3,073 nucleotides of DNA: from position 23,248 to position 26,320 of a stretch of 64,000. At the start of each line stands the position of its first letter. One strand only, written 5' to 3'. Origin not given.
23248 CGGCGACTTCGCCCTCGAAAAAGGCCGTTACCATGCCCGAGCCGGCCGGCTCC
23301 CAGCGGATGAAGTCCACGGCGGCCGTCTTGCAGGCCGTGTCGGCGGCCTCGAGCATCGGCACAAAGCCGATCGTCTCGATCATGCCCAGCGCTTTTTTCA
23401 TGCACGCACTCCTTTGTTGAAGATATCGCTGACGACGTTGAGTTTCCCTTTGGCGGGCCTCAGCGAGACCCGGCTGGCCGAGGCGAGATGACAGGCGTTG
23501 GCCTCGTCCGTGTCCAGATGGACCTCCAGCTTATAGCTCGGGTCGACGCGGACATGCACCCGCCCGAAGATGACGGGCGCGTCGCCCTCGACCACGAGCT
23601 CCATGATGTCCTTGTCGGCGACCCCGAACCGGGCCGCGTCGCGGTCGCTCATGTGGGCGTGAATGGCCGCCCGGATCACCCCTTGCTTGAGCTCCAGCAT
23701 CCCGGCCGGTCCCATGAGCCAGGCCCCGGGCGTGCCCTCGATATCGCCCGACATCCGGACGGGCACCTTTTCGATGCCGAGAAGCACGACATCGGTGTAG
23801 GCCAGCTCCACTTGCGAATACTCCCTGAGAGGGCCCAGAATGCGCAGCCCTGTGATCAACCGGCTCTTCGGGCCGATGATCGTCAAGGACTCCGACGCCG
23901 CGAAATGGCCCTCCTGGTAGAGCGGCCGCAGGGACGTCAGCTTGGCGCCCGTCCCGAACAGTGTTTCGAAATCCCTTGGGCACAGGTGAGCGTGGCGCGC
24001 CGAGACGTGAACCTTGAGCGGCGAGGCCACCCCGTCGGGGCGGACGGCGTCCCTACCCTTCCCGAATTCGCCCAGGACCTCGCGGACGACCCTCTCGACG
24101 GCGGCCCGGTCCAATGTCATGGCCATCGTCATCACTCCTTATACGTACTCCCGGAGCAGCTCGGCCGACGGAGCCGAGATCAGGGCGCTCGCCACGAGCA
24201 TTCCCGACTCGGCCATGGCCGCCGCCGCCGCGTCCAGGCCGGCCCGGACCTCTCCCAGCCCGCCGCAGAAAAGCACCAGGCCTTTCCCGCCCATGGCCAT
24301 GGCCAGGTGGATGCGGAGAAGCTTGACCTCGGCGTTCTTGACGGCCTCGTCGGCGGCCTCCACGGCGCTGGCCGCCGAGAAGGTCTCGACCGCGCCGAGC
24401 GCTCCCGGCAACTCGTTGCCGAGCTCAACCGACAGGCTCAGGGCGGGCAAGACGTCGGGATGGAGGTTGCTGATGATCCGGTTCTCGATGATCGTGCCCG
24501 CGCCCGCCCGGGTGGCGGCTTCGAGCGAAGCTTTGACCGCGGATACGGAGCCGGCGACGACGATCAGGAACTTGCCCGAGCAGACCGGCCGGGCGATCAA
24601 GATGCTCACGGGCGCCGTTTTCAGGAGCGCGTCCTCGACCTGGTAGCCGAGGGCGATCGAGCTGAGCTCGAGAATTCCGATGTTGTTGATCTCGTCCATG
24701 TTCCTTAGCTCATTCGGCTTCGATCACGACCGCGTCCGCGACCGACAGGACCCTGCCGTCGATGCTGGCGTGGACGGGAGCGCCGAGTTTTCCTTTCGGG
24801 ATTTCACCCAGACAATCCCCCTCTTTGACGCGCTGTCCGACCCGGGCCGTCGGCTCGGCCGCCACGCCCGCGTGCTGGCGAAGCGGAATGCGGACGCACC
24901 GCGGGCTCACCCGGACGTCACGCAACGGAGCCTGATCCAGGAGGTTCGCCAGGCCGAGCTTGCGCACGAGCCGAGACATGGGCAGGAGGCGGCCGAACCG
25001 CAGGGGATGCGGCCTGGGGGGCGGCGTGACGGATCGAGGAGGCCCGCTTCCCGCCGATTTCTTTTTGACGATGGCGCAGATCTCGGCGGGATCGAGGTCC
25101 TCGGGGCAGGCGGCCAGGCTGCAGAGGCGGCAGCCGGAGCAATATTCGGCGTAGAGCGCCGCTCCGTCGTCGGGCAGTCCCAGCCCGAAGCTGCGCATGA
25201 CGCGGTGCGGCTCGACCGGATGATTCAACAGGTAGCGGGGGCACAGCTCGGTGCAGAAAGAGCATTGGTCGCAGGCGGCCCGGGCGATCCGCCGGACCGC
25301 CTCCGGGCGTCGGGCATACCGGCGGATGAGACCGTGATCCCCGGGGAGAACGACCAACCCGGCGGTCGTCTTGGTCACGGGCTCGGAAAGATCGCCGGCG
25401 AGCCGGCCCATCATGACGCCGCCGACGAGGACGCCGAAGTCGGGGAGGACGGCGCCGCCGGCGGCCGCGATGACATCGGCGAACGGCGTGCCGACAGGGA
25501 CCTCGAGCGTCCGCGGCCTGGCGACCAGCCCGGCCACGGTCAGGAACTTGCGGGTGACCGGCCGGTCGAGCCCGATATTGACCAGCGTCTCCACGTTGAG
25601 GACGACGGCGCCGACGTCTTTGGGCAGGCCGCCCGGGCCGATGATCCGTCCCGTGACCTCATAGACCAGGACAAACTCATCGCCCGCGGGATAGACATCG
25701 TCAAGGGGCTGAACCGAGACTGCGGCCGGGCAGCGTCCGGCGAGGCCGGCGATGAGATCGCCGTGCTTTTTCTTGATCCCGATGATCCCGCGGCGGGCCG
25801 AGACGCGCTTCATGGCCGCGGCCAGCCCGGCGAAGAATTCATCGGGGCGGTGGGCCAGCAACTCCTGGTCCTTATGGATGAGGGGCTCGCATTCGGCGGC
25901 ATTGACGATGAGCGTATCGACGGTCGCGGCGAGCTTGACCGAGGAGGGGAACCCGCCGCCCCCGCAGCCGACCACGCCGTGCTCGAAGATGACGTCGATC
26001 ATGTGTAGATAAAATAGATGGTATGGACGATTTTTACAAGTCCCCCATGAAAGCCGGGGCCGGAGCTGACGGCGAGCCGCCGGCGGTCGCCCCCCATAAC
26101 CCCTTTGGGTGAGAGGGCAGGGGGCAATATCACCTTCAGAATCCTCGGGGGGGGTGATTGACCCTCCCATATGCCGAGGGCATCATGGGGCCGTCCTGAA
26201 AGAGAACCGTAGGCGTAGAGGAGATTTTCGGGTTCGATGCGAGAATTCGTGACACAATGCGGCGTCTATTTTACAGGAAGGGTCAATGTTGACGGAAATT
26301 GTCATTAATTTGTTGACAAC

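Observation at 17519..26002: Complete 12-gene aldolase-associated (PVM-like) bacterial microcompartment operon, followed by two tRNA genes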

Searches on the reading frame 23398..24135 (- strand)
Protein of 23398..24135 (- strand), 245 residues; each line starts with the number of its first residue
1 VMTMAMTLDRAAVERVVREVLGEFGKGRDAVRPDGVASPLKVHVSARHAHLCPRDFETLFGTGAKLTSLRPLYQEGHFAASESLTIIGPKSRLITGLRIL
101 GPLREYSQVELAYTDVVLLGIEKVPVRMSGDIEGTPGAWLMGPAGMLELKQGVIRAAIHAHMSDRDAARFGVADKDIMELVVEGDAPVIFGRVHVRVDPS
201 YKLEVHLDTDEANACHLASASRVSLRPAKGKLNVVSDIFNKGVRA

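Call 5: search_protein_families(library=pfam, proteins=[window:23398-24135:-], max_evalue=0.01)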
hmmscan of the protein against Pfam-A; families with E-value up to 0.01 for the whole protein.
window:23398-24135:- (245 aa): 1 family
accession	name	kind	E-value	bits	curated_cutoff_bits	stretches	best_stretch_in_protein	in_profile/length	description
PF06130.18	PTAC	-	2.1e-64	217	25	1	42-217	2-175/176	Phosphate propanoyltransferase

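Call 72: search_protein_families(library=ncbifam, proteins=[window:23398-24135:-], max_evalue=0.00001)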
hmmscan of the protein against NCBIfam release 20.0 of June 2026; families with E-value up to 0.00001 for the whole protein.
window:23398-24135:- (245 aa): 2 families
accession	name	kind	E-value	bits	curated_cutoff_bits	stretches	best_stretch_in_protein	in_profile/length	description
NF011652.1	PRK15070.1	subfamily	3.3e-66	222.6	209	1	41-224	2-183/185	phosphate propanoyltransferase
NF040837.1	BMC_EutD_Gpos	exception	1.2e-55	188.1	315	1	39-220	19-198/205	ethanolamine utilization phosphate acetyltransferase EutD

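Call 77: search_solved_structures(query=window:23398-24135:-, max_evalue=0.00001, show_alignments=2)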
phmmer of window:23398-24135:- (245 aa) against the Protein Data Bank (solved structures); distinct sequences matched with E-value up to 0.00001: 1.
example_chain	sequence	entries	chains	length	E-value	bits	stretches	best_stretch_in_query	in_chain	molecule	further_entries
5cuo_A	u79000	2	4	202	2.3e-35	125.3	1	41-219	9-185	Phosphate propanoyltransferase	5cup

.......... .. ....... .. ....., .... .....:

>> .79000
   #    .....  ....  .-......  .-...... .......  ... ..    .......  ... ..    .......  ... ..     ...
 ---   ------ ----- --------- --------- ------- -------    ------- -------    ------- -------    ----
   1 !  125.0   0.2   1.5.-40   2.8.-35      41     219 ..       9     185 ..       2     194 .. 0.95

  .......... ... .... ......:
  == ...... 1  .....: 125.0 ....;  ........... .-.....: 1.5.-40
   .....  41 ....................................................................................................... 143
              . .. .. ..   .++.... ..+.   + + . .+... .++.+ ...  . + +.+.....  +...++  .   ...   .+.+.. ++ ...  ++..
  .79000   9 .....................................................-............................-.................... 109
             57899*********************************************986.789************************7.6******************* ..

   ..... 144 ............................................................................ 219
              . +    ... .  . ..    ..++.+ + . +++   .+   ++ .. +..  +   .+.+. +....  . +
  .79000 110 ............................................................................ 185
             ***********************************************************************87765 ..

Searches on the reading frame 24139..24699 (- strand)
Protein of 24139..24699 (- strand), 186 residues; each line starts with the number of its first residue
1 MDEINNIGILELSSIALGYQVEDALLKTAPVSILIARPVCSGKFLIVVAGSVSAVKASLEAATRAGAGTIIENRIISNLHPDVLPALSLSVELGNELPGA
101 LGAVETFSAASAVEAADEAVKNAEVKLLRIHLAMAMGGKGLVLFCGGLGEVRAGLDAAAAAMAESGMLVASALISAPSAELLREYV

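Call 5: search_protein_families(library=pfam, proteins=[window:24139-24699:-], max_evalue=0.01)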
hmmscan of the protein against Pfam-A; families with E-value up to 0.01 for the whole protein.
window:24139-24699:- (186 aa): 1 family
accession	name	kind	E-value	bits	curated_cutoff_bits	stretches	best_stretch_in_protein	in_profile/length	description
PF00936.24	BMC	-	5.3e-35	119.7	24.5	2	100-177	1-75/75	BMC domain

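Call 54: search_solved_structures(query=window:24139-24699:-, max_evalue=0.00001, show_alignments=2)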
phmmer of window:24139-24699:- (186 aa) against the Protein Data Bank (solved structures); distinct sequences matched with E-value up to 0.00001: 20.
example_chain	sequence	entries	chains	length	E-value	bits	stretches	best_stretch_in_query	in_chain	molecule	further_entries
3n79_A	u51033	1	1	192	1.9e-34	122.7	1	7-184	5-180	PduT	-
3nwg_A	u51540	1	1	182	2.6e-34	122.3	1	5-182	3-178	Microcompartments protein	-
3vcd_A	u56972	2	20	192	1.3e-33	120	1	7-184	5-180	Propanediol utilization polyhedral body protein PduT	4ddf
3pac_A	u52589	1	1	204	4.2e-33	118.3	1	6-185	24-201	Shell protein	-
4nwn_A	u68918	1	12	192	6.2e-33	117.8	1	7-184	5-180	Uncharacterized protein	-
6fdb_A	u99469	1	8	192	3e-32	115.5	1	7-184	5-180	Propanediol utilization protein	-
8t6n_A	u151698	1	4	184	9e-32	114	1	7-184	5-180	T33-27.1 : B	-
8ui2_A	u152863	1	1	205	9.5e-23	84.7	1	7-169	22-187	T33-ml28-redesigned-tandem-BMC-T-fold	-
5dii_A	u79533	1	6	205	2.3e-20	76.9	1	7-178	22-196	Microcompartments protein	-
5dih_A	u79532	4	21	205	7.2e-19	72.1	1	7-178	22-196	Microcompartments protein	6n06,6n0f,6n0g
8un1_B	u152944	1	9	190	4.4e-18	69.5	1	7-158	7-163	T33-ml23-redesigned-tandem-BMC-T-fold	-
8uf0_B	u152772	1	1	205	5.6e-18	69.2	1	7-157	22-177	T33-ml23-redesigned-tandem-BMC-T-fold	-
8ukm_A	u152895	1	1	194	6.3e-18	69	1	8-182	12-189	T33-ml30-redesigned-tandem-BMC-T-fold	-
6ner_A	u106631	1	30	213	7.3e-10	42.8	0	7-95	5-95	BMC-H tandem fusion protein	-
4rbv_A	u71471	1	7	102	1.1e-06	32.5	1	99-180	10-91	Propanediol utilization protein PduA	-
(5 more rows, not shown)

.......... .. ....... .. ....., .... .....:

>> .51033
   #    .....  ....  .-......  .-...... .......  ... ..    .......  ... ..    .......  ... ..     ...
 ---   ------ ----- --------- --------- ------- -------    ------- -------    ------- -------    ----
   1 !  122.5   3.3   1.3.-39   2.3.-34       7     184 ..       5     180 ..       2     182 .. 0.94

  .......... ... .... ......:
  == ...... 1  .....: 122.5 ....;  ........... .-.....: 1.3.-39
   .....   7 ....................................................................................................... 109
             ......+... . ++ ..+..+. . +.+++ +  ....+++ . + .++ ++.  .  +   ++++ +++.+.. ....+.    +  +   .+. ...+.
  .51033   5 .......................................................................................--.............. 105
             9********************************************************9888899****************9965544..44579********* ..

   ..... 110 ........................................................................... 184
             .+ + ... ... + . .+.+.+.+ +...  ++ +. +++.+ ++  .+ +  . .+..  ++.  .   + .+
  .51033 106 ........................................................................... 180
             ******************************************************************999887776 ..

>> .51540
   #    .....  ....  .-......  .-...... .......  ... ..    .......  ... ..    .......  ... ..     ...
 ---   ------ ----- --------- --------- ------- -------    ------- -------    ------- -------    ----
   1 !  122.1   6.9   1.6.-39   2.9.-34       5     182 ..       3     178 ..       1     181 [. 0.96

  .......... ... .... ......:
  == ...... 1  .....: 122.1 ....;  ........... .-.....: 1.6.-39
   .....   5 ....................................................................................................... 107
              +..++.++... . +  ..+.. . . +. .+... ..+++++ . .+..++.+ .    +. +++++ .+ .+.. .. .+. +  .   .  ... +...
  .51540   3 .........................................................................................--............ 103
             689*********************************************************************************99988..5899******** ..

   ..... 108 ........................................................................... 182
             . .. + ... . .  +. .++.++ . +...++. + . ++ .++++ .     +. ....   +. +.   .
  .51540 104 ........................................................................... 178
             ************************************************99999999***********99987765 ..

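Call 72: search_protein_families(library=ncbifam, proteins=[window:24139-24699:-], max_evalue=0.00001)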
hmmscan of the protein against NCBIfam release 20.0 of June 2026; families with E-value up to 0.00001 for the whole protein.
window:24139-24699:- (186 aa): 5 families
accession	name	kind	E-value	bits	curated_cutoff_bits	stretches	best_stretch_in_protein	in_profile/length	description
TIGR02526.1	eut_PduT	equivalog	1.8e-32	112.5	250.3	1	6-183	4-180/182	ethanolamine utilization microcompartment shell protein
NF012010.0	PRK15466.1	equivalog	2e-12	47.5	218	1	4-75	2-75/166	ethanolamine utilization microcompartment protein EutK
NF053791.1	BMC_CsoS1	equivalog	1.8e-11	44.2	166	1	100-180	8-87/93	alpha-carboxysome major shell protein CsoS1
NF012018.0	PRK15474.1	equivalog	3.4e-10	40.1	133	0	100-181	3-82/97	ethanolamine utilization microcompartment protein EutM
NF053792.1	beta_CO2some_O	equivalog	2.3e-07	30.5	270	0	99-181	7-87/205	beta-carboxysome assembly protein CcmO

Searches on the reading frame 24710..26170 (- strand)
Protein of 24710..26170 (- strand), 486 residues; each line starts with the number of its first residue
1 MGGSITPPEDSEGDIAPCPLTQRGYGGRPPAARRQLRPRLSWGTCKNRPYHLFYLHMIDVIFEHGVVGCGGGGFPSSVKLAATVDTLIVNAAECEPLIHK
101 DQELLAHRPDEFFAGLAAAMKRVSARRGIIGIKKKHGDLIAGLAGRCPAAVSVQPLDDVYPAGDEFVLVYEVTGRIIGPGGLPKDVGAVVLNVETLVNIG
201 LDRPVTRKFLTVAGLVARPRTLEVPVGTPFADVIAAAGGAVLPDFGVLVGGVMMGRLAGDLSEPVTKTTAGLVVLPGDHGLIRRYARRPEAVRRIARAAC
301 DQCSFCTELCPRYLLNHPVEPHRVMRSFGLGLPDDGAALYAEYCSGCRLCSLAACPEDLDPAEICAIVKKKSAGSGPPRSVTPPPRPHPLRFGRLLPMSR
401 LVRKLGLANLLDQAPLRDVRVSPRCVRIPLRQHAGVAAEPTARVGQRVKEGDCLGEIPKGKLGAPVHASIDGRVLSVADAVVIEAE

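Call 5: search_protein_families(library=pfam, proteins=[window:24710-26170:-], max_evalue=0.01)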
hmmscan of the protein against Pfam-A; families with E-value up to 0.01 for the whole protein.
window:24710-26170:- (486 aa): 7 families
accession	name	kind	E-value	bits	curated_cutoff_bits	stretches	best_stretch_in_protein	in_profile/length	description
PF01512.22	Complex1_51K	-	6.8e-37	127.1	31.2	1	62-199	2-148/150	Nuo51 FMN-binding domain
PF13534.11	Fer4_17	-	1.4e-13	51.6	22.2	1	299-360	1-61/61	4Fe-4S dicluster domain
PF13375.12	RnfC_N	-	1.1e-11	45.1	25.6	1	422-483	26-86/101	RnfC Barrel sandwich hybrid domain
PF10531.15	SLBB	-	5.7e-09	36.1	27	1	211-255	3-53/55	SLBB domain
PF12838.12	Fer4_7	-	0.00071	20.4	27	1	300-357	2-50/52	4Fe-4S dicluster domain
PF14697.11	Fer4_21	-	0.0013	19.2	35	0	337-356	34-52/59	4Fe-4S dicluster domain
PF13183.11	Fer4_8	-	0.0018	19.2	27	1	299-358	4-67/68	4Fe-4S dicluster domain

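Call 72: search_protein_families(library=ncbifam, proteins=[window:24710-26002:-], max_evalue=0.00001)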
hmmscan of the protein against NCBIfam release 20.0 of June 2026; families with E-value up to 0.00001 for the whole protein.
window:24710-26002:- (430 aa): 6 families
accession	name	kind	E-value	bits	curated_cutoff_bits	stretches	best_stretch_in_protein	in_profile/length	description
TIGR01945.1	rnfC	subfamily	7.5e-58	196.1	245.95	2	2-311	125-426/435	RnfABCDGE type electron transport complex subunit C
TIGR04481.1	PR_assoc_PrdC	equivalog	1.8e-55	188.5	490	2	2-218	77-304/425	proline reductase-associated electron transfer protein PrdC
NF003454.1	PRK05035.1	equivalog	7.7e-50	169.9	345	2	2-259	127-384/556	electron transport complex subunit RsxC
NF041837.1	rnfC_Methano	equivalog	1.3e-24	86.8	650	2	112-302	236-412/438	Rnf electron transport complex subunit RnfC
TIGR01959.1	nuoF_fam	equivalog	4.5e-10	38.5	558.65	0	2-77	39-120/410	NADH-quinone oxidoreductase subunit NuoF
NF010120.0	PRK13596.1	equivalog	6.2e-07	28.3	389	0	2-77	44-126/433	NADH-quinone oxidoreductase subunit NuoF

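Call 78: search_solved_structures(query=window:24710-26002:-, max_evalue=0.00001, show_alignments=1)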
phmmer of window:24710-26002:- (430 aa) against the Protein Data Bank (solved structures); distinct sequences matched with E-value up to 0.00001: 5.
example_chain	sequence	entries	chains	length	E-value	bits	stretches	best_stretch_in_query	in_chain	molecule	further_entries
7zc6_C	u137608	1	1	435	1.9e-41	145.7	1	2-260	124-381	RnfC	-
9eri_C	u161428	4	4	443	6.7e-37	130.7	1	5-258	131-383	Na(+)-translocating ferredoxin:NAD(+) oxidoreductase complex subunit C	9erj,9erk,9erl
8ahx_C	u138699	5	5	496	2.6e-31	112.3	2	3-302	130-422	Ion-translocating oxidoreductase complex subunit C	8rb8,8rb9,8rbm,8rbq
5xf9_A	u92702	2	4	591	1.8e-08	37.1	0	4-88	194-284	NAD-reducing hydrogenase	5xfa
8x9v_F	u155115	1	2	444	9.7e-06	28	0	150-204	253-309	NADH-quinone oxidoreductase subunit F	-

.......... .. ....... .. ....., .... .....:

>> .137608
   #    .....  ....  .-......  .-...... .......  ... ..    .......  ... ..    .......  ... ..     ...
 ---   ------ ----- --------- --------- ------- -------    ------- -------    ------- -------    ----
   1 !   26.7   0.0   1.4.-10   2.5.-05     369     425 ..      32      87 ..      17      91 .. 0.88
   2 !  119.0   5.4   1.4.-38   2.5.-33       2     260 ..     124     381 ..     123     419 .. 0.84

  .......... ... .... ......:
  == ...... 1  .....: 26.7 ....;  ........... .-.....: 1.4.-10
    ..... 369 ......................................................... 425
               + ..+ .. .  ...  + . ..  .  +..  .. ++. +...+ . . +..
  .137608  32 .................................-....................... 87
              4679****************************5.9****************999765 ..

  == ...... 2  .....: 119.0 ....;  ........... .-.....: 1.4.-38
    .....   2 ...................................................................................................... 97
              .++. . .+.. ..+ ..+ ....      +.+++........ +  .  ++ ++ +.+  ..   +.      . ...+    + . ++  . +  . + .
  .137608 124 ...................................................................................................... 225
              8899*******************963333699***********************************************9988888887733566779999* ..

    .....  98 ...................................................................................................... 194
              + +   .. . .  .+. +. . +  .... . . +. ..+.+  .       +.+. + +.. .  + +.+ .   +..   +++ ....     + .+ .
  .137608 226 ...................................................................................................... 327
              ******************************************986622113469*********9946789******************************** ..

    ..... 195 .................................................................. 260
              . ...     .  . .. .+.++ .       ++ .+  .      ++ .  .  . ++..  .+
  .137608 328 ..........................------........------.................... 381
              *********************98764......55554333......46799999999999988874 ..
